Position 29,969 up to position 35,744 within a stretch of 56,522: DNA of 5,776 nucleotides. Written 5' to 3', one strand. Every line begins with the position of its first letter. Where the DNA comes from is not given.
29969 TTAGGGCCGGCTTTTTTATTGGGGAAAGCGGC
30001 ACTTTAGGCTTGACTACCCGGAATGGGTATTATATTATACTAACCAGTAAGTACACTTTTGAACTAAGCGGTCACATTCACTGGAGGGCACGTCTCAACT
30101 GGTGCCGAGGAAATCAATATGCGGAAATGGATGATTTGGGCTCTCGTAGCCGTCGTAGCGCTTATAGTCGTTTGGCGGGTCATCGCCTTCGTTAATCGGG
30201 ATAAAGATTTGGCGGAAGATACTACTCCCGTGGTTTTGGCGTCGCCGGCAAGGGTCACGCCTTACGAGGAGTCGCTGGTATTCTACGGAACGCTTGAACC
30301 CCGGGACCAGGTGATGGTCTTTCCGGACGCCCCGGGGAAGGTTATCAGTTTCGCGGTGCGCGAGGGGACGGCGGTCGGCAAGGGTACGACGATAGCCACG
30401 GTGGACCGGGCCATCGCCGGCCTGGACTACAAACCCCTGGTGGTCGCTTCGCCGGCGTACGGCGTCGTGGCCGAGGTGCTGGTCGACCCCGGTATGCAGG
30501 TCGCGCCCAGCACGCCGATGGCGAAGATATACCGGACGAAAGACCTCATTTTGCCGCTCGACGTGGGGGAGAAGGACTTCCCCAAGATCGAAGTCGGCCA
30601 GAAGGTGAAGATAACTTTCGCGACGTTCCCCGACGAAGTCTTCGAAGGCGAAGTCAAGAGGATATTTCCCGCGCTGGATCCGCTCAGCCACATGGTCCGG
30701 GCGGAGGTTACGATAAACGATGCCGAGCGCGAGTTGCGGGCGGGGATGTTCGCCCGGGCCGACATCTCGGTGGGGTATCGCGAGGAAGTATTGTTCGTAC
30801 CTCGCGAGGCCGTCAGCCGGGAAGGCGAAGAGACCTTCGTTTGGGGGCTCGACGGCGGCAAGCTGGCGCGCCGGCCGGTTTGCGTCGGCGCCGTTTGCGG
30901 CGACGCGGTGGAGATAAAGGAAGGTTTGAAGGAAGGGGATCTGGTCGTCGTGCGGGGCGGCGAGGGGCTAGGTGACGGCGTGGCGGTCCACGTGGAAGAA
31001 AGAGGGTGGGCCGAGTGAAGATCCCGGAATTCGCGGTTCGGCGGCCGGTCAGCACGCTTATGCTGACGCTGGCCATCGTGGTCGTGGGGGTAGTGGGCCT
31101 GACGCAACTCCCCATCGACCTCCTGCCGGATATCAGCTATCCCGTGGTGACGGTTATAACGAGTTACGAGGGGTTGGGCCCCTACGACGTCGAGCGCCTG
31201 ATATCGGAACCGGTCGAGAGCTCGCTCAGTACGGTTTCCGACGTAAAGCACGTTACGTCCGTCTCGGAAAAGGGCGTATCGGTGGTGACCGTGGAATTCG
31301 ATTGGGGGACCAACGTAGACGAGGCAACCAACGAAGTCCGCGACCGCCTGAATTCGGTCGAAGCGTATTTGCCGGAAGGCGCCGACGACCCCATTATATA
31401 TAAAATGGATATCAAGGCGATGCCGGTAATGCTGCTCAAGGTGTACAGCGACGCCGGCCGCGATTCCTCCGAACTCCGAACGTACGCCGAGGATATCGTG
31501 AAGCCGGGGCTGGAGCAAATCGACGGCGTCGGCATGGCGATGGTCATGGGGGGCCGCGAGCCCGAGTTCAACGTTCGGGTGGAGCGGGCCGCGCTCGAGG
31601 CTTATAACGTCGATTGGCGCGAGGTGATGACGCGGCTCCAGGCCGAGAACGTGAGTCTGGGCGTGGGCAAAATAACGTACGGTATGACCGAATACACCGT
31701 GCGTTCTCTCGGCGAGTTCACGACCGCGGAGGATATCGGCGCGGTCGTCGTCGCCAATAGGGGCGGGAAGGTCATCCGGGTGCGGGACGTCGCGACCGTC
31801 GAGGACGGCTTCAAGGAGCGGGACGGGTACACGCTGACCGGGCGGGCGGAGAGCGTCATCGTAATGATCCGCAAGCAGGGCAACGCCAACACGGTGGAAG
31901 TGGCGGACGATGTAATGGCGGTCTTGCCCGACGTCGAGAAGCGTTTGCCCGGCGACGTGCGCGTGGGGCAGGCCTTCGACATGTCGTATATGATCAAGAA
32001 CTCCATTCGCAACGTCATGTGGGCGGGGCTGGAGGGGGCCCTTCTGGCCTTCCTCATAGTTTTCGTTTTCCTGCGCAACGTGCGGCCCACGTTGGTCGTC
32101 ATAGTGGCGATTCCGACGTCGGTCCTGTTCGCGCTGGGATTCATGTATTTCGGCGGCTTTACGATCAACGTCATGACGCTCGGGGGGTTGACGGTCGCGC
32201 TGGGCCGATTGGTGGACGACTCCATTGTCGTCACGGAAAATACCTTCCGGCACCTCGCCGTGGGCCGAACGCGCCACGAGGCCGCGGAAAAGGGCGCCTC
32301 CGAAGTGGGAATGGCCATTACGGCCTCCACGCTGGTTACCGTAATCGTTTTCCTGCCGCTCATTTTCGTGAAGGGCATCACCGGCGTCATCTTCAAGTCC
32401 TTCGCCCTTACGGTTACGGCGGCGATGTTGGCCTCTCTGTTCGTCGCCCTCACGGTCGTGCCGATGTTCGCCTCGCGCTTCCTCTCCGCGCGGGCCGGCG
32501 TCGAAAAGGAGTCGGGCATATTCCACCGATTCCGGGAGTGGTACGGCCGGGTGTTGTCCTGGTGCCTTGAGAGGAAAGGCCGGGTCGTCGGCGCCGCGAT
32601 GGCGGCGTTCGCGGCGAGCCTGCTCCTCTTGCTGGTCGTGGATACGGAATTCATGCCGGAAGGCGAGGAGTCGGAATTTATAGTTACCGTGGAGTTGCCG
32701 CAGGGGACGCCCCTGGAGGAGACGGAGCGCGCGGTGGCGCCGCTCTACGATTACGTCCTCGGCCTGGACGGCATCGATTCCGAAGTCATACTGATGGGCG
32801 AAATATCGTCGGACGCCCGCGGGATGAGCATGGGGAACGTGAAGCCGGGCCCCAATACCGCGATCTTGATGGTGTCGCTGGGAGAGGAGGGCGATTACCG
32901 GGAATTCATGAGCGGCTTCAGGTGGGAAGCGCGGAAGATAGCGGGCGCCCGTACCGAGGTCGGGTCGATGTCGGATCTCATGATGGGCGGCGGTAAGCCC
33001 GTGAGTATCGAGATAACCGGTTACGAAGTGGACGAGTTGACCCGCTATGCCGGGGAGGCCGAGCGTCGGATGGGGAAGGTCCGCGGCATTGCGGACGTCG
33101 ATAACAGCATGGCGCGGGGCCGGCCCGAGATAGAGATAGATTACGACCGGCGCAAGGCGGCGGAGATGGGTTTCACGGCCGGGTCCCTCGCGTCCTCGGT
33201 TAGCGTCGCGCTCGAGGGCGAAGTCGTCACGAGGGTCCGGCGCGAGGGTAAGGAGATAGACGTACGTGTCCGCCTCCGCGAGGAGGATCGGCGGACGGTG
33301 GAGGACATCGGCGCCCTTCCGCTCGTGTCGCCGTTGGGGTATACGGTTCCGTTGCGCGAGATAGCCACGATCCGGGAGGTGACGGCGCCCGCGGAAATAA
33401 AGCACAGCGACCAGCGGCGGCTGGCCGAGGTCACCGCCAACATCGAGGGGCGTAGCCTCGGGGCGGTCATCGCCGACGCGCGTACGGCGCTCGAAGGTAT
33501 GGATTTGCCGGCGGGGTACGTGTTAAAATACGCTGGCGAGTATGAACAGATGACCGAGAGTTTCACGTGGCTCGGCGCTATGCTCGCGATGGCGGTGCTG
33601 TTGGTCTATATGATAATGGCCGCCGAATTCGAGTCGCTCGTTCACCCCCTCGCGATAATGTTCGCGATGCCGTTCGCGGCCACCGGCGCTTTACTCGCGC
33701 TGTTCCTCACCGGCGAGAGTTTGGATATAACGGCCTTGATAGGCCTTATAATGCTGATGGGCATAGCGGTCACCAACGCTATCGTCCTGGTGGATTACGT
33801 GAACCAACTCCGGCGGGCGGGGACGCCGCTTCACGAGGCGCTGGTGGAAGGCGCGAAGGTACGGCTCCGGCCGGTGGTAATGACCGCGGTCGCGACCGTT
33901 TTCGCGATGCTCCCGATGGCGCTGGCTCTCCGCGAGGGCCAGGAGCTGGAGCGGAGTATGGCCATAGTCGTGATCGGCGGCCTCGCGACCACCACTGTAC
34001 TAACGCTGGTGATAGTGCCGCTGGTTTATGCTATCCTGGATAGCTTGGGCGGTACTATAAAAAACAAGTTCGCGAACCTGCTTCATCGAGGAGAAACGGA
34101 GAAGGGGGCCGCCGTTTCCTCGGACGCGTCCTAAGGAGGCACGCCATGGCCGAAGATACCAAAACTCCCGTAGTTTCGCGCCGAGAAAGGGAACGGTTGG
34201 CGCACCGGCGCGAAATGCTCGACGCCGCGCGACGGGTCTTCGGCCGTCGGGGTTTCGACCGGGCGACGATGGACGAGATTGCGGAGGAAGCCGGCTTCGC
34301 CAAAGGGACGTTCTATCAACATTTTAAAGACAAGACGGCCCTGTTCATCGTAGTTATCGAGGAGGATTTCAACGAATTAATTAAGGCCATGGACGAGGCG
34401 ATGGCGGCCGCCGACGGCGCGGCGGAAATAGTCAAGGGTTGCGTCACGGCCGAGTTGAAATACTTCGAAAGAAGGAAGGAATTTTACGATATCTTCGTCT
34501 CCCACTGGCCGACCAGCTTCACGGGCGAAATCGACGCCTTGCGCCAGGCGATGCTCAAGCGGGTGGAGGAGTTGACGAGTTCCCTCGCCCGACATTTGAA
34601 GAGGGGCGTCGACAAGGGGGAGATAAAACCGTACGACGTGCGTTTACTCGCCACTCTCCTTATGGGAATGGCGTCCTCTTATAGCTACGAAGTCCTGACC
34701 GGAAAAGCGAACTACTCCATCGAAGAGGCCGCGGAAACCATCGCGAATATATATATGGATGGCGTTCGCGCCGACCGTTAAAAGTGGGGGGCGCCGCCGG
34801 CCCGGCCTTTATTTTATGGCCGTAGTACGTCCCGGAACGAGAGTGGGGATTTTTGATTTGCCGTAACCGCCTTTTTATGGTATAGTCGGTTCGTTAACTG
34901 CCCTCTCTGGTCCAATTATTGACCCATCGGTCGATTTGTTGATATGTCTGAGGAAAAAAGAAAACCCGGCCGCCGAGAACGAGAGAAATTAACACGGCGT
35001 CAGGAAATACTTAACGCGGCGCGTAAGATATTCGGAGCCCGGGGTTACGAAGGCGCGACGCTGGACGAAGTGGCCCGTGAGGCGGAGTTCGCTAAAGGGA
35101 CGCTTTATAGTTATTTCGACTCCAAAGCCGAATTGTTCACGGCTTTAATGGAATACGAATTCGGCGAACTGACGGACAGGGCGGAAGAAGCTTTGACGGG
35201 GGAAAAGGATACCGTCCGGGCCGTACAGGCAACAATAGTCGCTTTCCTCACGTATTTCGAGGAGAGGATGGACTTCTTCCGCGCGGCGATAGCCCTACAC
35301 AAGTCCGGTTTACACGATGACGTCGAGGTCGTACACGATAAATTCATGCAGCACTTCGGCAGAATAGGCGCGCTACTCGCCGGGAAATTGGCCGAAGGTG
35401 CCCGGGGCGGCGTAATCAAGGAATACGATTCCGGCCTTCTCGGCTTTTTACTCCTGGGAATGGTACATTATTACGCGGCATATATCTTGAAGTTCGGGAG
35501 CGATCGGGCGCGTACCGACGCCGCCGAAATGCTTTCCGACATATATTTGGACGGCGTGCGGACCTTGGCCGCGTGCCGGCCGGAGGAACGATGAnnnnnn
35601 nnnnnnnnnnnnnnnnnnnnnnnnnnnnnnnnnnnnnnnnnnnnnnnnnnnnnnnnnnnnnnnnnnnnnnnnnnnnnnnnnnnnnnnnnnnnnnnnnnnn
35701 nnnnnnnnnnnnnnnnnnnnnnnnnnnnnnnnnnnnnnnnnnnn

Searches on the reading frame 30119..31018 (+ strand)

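Call 50: search_protein_families(library=pfam, proteins=[window:30119-31018:+], max_evalue=0.0001)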
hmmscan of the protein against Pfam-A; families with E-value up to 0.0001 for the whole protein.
window:30119-31018:+ (299 aa): 2 families
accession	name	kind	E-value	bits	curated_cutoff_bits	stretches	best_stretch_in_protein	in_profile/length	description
PF16576.10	HlyD_D23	-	2.5e-23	82.9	30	1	107-212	109-214/214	Barrel-sandwich domain of CusB or HlyD membrane-fusion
PF13437.12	HlyD_3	-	6.8e-13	49.7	22.2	1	109-208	2-105/106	HlyD family secretion protein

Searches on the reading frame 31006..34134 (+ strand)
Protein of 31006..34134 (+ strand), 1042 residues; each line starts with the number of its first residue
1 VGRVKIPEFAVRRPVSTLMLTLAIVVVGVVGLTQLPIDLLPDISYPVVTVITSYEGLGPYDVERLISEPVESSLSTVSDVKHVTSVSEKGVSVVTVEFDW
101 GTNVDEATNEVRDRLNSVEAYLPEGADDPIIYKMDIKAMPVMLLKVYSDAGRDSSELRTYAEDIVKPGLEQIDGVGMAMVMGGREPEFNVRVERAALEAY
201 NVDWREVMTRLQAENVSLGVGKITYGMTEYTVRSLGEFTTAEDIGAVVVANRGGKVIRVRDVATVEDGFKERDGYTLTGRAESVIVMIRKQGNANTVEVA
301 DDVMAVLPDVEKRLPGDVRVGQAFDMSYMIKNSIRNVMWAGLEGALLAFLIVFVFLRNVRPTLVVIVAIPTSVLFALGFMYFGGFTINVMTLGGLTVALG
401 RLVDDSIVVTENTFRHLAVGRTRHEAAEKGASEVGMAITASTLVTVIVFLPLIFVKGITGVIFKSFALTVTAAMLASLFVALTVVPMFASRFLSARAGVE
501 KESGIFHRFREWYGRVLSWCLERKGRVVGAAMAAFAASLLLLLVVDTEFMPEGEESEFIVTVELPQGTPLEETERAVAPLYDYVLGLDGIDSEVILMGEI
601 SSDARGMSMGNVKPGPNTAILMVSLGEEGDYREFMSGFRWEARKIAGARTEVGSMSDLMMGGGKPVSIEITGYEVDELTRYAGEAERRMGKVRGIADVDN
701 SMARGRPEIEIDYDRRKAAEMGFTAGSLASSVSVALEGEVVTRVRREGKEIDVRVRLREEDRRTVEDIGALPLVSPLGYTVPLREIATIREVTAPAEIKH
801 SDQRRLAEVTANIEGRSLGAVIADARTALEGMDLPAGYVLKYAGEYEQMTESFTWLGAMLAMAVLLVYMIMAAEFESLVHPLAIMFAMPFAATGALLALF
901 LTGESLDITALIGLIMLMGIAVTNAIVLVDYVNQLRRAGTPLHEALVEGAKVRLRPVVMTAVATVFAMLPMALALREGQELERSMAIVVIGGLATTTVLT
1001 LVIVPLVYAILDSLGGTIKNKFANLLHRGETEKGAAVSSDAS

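Call 51: search_protein_families(library=pfam, proteins=[window:31006-34134:+], max_evalue=0.0001)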
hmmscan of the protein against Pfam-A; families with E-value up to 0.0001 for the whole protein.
window:31006-34134:+ (1042 aa): 3 families
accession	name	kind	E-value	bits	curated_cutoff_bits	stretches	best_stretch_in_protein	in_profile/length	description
PF00873.25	ACR_tran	-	3e-263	876.5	28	1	7-1011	2-1020/1021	AcrB/AcrD/AcrF family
PF03176.21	MMPL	-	2.8e-08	33.5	20.5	1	282-490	86-300/333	MMPL family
PF02355.23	SecD_SecF_C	-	7.5e-08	32.4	20.5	1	334-488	29-186/189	Protein export membrane protein SecD/SecF, C-terminal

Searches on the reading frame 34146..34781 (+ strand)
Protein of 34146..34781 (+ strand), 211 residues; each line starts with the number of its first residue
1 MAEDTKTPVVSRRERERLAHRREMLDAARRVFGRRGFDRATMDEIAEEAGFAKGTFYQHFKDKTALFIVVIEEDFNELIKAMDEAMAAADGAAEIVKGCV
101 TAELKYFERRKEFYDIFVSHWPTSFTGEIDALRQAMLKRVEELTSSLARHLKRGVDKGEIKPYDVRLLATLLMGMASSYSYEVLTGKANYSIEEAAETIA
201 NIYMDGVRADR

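Call 51: search_protein_families(library=pfam, proteins=[window:34146-34781:+], max_evalue=0.0001)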
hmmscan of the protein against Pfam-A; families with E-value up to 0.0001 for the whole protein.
window:34146-34781:+ (211 aa): 1 family
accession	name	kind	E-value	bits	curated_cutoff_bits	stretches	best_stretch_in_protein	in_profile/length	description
PF00440.29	TetR_N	-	4.1e-19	68.5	24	1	25-68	2-45/47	Bacterial regulatory proteins, tetR family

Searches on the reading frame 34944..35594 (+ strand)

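Call 51: search_protein_families(library=pfam, proteins=[window:34944-35594:+], max_evalue=0.0001)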
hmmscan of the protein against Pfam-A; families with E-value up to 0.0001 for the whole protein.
window:34944-35594:+ (216 aa): 1 family
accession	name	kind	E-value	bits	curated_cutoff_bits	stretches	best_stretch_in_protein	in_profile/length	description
PF00440.29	TetR_N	-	1.2e-16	60.6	24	1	22-68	1-47/47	Bacterial regulatory proteins, tetR family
